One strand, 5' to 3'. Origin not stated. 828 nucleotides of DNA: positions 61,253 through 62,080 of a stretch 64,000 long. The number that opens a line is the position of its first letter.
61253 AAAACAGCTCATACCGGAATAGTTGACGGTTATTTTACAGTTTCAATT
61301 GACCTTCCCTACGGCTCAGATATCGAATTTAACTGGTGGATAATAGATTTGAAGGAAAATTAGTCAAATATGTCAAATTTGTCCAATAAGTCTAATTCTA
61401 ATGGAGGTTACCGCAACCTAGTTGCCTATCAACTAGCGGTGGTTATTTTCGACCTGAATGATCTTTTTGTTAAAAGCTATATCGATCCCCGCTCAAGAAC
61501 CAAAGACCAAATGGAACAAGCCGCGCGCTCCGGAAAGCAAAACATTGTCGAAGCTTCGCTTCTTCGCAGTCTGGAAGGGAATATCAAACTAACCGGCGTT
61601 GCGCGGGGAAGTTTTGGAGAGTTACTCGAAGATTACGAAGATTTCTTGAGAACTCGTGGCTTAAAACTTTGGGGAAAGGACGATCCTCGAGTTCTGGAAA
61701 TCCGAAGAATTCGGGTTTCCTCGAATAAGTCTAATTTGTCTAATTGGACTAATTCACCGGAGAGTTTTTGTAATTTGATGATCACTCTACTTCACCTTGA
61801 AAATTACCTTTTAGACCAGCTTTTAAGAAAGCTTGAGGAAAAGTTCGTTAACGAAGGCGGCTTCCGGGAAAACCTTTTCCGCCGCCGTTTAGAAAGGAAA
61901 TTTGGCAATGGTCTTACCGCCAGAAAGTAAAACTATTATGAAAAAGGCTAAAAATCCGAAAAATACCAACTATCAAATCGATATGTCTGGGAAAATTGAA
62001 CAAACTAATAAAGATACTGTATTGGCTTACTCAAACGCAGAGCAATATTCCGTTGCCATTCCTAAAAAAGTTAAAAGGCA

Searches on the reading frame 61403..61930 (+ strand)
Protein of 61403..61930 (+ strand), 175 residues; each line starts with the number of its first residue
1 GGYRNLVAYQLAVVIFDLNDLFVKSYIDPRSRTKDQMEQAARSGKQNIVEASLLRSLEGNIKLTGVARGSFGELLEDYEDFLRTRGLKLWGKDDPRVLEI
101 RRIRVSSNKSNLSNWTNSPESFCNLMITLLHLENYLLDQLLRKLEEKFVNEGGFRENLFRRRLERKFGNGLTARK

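Call 48: search_protein_families(library=ncbifam, proteins=[window:61403-61930:+], max_evalue=0.01)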
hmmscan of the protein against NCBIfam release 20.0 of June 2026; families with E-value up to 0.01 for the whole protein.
window:61403-61930:+ (175 aa): 2 families
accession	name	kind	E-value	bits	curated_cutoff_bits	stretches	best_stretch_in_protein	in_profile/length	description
TIGR04258.1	4helix_suffix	equivalog_domain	1.7e-17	63.1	40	1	119-165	1-47/49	four helix bundle suffix domain-containing protein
TIGR02436.1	TIGR02436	subfamily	0.00072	19.8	24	1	28-75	22-69/109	four helix bundle protein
